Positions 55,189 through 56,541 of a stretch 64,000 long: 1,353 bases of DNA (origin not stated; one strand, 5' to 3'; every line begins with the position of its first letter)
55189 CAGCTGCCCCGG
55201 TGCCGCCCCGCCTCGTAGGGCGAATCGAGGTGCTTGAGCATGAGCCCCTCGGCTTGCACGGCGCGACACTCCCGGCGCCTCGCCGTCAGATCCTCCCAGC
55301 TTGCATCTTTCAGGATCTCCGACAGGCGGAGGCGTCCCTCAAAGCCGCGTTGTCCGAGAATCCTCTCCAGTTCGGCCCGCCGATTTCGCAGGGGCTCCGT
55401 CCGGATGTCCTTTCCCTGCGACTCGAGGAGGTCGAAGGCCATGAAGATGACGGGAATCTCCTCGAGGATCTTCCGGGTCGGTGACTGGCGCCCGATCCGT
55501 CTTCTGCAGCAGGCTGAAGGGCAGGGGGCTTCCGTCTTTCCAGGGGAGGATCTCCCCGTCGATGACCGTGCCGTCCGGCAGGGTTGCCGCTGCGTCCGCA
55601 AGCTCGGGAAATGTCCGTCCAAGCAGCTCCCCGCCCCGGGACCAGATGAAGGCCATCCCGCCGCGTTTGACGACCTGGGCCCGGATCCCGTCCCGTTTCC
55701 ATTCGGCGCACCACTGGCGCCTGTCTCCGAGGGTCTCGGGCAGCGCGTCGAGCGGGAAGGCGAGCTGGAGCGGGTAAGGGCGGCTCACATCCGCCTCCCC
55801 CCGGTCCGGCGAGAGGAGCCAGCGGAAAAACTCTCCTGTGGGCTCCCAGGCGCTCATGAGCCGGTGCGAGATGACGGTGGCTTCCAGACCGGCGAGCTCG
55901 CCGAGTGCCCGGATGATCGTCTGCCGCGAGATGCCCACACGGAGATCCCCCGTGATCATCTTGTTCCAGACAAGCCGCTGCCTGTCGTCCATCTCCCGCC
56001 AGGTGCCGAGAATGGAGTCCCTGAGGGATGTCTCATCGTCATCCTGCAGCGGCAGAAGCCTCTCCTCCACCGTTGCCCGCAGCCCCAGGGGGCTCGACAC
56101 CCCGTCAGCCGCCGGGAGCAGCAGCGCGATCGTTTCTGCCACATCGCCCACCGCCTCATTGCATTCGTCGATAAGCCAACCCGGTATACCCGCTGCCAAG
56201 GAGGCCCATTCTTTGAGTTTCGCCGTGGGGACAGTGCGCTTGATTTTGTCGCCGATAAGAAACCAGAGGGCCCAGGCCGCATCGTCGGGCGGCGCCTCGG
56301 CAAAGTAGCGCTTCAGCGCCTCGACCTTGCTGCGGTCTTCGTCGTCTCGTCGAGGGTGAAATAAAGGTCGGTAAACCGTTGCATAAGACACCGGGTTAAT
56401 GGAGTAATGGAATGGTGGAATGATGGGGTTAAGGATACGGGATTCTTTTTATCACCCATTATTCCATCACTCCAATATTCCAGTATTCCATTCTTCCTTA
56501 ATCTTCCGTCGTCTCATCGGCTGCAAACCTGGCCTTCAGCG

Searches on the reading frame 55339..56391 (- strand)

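Call 10: search_protein_families(library=pfam, proteins=[window:55339-56391:-], max_evalue=0.001)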
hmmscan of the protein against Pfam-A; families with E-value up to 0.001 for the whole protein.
window:55339-56391:- (350 aa): 2 families
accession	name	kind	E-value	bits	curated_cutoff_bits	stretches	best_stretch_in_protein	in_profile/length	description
PF04675.19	DNA_ligase_A_N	-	3.2e-11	44.2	24.6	1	20-163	20-173/174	DNA ligase N terminus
PF01068.26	DNA_ligase_A_M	-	6.7e-10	39.4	26.2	1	210-300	3-101/204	ATP dependent DNA ligase domain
